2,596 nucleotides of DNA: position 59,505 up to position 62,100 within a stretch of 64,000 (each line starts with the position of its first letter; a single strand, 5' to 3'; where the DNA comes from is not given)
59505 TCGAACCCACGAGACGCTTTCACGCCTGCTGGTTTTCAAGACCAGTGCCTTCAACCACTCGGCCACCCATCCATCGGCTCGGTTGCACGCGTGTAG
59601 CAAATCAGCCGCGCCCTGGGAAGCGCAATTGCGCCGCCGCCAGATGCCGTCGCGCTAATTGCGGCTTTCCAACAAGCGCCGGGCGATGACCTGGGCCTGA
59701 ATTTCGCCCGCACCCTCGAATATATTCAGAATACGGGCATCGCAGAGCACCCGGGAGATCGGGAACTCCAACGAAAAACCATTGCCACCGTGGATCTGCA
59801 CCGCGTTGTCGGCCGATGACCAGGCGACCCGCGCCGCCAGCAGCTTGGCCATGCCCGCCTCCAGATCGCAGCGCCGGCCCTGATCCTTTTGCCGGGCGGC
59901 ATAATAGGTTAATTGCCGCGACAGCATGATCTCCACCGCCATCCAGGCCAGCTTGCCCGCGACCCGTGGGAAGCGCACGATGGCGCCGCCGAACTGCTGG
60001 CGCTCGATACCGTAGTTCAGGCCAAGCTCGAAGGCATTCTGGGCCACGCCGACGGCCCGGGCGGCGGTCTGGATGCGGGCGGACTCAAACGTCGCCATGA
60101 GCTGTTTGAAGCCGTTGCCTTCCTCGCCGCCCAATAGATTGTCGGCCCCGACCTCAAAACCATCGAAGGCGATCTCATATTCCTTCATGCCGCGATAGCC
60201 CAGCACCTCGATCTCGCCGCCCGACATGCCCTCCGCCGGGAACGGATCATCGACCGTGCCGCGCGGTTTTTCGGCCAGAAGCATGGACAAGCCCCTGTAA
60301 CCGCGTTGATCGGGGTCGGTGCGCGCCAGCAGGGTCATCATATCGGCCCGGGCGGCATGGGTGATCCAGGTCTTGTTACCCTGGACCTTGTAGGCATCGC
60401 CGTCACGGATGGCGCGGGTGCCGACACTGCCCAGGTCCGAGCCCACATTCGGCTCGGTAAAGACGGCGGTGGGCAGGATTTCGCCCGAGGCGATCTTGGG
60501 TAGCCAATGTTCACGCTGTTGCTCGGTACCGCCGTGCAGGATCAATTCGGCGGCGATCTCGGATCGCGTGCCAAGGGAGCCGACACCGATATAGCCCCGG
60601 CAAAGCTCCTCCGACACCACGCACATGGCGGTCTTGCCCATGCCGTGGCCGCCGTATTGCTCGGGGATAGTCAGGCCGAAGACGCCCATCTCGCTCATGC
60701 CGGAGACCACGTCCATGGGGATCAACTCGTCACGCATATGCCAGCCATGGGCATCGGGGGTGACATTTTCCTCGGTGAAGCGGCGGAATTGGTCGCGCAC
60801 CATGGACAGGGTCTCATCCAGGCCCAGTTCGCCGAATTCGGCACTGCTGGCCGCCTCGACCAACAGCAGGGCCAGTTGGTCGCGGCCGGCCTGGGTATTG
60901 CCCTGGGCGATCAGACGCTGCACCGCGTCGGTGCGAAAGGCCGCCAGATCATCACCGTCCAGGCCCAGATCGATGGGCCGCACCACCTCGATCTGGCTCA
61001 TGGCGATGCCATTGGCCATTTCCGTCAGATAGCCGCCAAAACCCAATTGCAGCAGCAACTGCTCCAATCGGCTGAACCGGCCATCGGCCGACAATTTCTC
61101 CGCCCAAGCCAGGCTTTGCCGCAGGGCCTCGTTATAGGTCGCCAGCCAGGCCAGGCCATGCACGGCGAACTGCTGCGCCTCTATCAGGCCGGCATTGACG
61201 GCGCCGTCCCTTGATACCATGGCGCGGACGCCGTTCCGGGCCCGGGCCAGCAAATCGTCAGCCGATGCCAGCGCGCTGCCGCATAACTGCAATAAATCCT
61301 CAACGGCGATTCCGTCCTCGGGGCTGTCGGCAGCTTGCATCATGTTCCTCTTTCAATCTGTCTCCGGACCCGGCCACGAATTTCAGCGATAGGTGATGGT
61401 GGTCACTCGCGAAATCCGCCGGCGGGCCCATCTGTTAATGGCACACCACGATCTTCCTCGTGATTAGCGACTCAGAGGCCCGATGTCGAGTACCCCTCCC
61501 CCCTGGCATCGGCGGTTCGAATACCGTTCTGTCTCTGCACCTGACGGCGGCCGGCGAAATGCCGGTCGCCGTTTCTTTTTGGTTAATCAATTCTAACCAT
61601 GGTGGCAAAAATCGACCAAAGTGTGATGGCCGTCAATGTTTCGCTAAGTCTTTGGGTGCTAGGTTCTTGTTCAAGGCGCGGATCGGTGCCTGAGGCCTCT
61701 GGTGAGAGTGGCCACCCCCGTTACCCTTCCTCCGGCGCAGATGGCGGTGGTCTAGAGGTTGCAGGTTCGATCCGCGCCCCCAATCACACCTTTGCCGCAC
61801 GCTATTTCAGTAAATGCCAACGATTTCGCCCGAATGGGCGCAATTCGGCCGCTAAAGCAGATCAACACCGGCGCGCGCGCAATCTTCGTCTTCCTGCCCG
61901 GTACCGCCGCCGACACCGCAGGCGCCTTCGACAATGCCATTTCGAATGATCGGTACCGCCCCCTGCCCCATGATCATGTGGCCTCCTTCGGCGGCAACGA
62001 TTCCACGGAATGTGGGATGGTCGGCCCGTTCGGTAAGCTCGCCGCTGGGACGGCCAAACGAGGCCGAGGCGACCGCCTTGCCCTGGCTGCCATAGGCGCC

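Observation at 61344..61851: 500-bp non-coding region with an orphan intrinsic terminator and a tRNA-like T-arm fragment: candidate small-RNA locus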

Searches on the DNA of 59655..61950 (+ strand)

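Call 5: search_rna_families(source=window, start=61250, end=61950, threshold=evalue, max_evalue=10, show_alignments=6)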
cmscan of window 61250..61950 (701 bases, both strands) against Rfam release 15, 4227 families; matches with E-value up to 10: 5.
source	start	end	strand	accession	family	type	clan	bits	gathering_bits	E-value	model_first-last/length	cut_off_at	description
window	61511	61586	+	RF00519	suhB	Gene; sRNA;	CL00108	16.1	41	1.3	1-77/77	no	Makes More Granules Regulator RNA (mmgR)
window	61475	61577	+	RF02344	ar14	Gene; sRNA;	-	14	58.8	4.1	1-123/123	no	Alphaproteobacterial ar14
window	61627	61785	+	RF02178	SMCR2_2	Gene; lncRNA;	-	13.2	55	6.1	1-165/165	no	Smith-Magenis syndrome chromosome region, candidate 2 conserved region 2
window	61250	61436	-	RF02156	NPPA-AS1_1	Gene; lncRNA;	-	12.5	45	8.7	1-176/176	no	NPPA antisense RNA 1 conserved region 1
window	61675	61720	+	RF01129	sR44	Gene; snRNA; snoRNA; CD-box;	-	10.7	45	7.4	1-55/55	no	Small nucleolar RNA sR44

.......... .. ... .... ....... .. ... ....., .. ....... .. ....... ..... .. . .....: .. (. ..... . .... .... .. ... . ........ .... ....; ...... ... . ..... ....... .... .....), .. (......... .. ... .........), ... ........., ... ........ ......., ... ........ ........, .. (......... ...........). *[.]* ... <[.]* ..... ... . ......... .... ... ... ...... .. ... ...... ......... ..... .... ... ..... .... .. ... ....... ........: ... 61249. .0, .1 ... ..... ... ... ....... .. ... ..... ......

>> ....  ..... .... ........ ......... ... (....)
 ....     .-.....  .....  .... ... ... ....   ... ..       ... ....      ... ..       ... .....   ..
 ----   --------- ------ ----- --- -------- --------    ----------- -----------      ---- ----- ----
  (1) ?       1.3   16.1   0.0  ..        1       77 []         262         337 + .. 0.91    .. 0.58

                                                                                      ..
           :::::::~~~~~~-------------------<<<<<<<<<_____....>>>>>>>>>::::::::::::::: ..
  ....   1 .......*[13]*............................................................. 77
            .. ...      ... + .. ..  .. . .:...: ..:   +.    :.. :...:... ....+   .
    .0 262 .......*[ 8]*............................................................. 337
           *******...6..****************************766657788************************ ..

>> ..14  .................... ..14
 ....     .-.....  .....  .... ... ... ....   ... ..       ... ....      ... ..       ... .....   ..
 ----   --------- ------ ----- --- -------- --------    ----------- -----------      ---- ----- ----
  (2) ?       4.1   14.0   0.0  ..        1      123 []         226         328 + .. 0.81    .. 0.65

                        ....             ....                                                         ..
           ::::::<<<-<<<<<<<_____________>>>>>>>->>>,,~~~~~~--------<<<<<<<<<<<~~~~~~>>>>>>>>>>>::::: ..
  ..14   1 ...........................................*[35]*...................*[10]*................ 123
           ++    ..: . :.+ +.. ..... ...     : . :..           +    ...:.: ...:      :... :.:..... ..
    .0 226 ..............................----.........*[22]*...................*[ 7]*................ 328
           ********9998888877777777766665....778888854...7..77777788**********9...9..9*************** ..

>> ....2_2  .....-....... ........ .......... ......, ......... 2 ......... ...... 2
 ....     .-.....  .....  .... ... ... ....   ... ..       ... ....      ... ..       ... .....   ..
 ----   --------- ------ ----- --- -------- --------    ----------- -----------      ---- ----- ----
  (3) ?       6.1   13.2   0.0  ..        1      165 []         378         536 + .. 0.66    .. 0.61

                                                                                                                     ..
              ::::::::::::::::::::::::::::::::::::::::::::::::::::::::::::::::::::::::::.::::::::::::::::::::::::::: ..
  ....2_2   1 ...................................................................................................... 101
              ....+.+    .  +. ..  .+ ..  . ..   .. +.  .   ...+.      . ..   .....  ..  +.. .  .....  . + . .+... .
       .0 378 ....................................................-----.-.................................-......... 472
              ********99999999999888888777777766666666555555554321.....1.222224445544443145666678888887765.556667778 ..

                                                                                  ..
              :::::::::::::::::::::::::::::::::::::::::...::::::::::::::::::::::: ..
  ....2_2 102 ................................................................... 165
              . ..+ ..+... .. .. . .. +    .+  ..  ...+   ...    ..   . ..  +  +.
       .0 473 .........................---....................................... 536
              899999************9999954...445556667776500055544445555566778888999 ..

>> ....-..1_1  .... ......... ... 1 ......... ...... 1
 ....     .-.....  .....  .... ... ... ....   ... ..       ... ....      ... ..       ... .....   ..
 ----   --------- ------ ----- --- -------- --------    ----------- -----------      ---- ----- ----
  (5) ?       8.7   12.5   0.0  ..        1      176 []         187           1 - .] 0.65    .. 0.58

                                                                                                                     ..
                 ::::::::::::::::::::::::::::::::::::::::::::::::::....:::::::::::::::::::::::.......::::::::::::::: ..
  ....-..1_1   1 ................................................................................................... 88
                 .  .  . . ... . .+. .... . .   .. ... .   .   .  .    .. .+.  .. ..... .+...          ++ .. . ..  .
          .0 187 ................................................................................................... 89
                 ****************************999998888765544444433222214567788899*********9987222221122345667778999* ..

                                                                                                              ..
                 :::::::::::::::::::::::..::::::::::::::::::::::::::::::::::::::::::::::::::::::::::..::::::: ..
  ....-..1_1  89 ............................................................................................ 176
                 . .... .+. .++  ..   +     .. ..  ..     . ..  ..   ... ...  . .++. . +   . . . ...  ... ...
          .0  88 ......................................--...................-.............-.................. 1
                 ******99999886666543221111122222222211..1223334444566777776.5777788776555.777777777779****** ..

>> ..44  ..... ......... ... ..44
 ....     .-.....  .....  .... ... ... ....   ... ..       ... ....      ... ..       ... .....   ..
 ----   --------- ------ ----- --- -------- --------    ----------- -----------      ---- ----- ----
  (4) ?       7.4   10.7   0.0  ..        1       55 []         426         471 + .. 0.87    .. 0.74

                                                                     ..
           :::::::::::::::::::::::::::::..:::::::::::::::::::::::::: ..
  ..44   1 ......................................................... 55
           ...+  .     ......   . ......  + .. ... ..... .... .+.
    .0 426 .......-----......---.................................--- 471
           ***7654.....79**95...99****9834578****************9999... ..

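Call 12: search_dna_similar(query=window:61344-61851:+, collection=plasmids, mode=distant, max_evalue=0.01)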
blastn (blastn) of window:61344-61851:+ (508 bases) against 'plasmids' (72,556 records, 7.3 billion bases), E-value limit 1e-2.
No match.

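Call 25: build_rna_model(alignment_id=A3)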
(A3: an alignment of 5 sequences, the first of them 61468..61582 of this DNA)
Model R1 built from alignment A3 (5 sequences, 119 columns); structure: RNAalifold consensus.
model positions 116; base pairs 37; branch points 2; effective number of sequences 1; information 0.59 bits per position. Calibrated on 0.2 Mb of random sequence (short: E-values are rough).
structure used (alignment columns):
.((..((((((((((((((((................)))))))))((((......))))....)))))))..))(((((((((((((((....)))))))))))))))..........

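Call 26: build_rna_model(alignment_id=A5)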
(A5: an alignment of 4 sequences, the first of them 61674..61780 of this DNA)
Model R2 built from alignment A5 (4 sequences, 108 columns); structure: RNAalifold consensus.
model positions 107; base pairs 36; branch points 0; effective number of sequences 0.7; information 0.59 bits per position. Calibrated on 0.2 Mb of random sequence (short: E-values are rough).
structure used (alignment columns):
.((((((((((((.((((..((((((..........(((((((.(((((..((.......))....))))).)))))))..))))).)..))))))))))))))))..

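Call 27: search_with_rna_model(model_id=R1, sources=[window, L001, L002, L003, L004, L005, L006, L007, L008, L009, L010, L011, L012, L013, L014, L015, L016, L017, L018, L019, L020, L021, L022, L023, L024, L025, L026, L027, L028, L029, L030, L031, L032, L033, L034, L035, L036, L037, L038, L039, L040, L041, L042, L043, L044, L045, L046, L047, L048, L049, L050, L051, L052, L053, L054, L055, L056, L057, L058, L059, L060, L061, L062, L063, L064, L065, L066, L067, L068, L069, L070, L071, L072, L073, L074, L075, L076, L077, L078, L079, L080], max_evalue=10)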
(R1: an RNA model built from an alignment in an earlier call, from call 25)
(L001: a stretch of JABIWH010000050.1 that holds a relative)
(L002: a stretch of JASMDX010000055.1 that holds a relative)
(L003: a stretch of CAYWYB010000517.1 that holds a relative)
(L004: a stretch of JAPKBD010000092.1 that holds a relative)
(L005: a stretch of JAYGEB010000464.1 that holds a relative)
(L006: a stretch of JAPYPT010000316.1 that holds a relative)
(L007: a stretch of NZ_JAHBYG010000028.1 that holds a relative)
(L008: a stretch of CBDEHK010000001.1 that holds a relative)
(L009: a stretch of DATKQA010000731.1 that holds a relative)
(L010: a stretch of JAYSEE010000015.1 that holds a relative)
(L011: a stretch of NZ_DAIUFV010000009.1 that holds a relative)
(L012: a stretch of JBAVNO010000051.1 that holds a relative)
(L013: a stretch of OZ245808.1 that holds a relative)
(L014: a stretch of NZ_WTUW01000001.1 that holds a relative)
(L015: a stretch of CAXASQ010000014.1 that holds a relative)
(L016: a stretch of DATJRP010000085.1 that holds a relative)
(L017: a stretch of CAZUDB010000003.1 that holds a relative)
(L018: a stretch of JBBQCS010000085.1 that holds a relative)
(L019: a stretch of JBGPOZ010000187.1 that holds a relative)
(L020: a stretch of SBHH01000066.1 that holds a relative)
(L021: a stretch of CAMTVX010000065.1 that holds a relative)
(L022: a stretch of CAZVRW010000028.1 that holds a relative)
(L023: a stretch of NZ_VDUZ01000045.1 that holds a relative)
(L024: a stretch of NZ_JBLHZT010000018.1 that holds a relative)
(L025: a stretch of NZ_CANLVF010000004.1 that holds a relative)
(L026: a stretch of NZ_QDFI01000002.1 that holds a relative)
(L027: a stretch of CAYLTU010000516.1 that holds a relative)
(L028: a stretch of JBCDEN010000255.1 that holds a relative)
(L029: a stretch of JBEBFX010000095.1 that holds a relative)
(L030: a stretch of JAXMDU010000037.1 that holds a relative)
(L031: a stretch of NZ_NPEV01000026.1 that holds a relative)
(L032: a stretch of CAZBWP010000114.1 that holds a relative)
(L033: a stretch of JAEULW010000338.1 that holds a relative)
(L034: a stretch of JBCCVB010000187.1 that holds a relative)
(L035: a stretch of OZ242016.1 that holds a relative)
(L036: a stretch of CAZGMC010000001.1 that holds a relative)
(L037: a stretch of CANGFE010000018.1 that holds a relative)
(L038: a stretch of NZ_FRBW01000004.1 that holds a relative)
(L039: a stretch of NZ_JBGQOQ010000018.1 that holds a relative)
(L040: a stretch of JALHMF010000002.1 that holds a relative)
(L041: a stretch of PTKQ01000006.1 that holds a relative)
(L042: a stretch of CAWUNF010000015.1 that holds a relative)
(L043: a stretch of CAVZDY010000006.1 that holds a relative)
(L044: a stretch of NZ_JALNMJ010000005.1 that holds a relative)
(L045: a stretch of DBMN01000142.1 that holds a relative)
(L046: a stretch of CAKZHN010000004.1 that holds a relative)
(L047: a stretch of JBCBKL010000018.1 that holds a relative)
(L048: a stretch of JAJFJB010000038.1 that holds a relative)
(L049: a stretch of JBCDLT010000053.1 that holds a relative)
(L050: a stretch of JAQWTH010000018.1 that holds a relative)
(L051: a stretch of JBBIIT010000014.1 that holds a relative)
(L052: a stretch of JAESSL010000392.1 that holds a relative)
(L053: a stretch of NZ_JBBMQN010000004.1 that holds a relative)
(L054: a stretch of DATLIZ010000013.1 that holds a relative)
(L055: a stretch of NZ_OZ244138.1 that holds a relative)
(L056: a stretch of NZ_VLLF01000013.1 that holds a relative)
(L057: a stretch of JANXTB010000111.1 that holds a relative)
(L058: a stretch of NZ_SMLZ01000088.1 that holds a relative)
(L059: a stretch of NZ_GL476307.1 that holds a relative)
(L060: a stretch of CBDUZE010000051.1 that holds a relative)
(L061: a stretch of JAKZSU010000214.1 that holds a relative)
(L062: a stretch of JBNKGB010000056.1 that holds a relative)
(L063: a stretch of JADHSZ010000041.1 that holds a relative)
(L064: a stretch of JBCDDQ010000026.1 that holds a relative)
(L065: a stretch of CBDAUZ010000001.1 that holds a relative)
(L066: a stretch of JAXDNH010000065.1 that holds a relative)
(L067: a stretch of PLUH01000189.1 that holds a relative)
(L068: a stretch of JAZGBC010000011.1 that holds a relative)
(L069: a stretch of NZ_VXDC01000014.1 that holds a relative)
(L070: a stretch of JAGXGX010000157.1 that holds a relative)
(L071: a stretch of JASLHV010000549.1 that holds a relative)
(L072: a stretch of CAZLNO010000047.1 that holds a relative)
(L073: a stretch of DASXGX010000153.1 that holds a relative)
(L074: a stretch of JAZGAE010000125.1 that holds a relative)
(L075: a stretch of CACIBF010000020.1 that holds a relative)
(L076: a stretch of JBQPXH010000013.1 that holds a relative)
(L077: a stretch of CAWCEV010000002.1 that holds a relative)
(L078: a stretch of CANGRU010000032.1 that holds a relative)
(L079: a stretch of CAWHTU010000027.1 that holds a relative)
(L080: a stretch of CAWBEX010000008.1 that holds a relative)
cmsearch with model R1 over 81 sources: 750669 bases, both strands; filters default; matches with E-value up to 10: 47.
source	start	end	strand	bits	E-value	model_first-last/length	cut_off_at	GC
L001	3751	3866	-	127.2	2.5e-26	1-116/116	no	0.69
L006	3497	3613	-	125.2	7.3e-26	1-116/116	no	0.63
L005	3730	3846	-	121.3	5.7e-25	1-116/116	no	0.62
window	61468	61582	+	115.6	1.1e-23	1-116/116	no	0.63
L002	3753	3867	-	106.4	1.4e-21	1-116/116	no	0.63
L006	3453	3546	+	29.7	0.00046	1-116/116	no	0.46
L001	3761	3790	+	23.9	0.0092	77-106/116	no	0.8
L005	3738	3771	+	23.5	0.011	75-108/116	no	0.74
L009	2080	2176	-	17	0.36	1-116/116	no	0.69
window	61544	61572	-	16.5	0.46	77-106/116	no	0.76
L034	545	641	+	16.5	0.46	1-116/116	no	0.62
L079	1052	1111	+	16.1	0.58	1-116/116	no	0.68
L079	6038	6145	-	16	0.6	1-116/116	no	0.7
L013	687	767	+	15.2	0.94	1-116/116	no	0.6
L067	922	988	+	15.1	0.94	1-116/116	no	0.72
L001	8809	8859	+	14.8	1.1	1-116/116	no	0.57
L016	8377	8493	+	14.3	1.5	1-116/116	no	0.64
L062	880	1016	-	13.8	1.9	1-116/116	no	0.64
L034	5619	5714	+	13.3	2.5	1-116/116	no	0.64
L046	4242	4345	-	12.9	3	1-116/116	no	0.72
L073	9157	9225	+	12.7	3.3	1-116/116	no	0.75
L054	5324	5375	+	12.6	3.5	1-116/116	no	0.6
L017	8353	8469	+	12.6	3.6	1-116/116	no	0.65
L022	520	587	+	12.5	3.8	1-116/116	no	0.65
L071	1878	1930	-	12.4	3.9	1-116/116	no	0.72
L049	5748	5832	-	12.4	4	1-116/116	no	0.68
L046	1309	1393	-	12.2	4.4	1-116/116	no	0.6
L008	4802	4867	-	12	4.8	1-116/116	no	0.56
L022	9577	9670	+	11.8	5.5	1-116/116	no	0.72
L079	3617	3755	+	11.7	5.6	1-116/116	no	0.63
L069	1427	1493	+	11.7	5.7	1-116/116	no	0.64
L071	4706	4813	+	11.7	5.9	1-116/116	no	0.65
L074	3948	4047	-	11.5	6.3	1-116/116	no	0.69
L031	7925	7988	+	11.3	7.1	1-116/116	no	0.66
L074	5073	5151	-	11.2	7.4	1-116/116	no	0.72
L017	3951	3980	-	11.1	7.8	77-106/116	no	0.7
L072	5602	5655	+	11.1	7.8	1-116/116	no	0.63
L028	2958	3021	+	11.1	7.9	1-116/116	no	0.73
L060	7057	7089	+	11.1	8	13-45/116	no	0.76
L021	1115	1240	-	11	8.5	1-116/116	no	0.55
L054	9456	9520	+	10.9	8.6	1-116/116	no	0.74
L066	2339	2416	+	10.8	9.2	1-116/116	no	0.65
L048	1595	1693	-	10.8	9.4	1-116/116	no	0.65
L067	4717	4831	+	10.7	9.6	1-116/116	no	0.67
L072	1902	1983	+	10.7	9.8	1-116/116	no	0.72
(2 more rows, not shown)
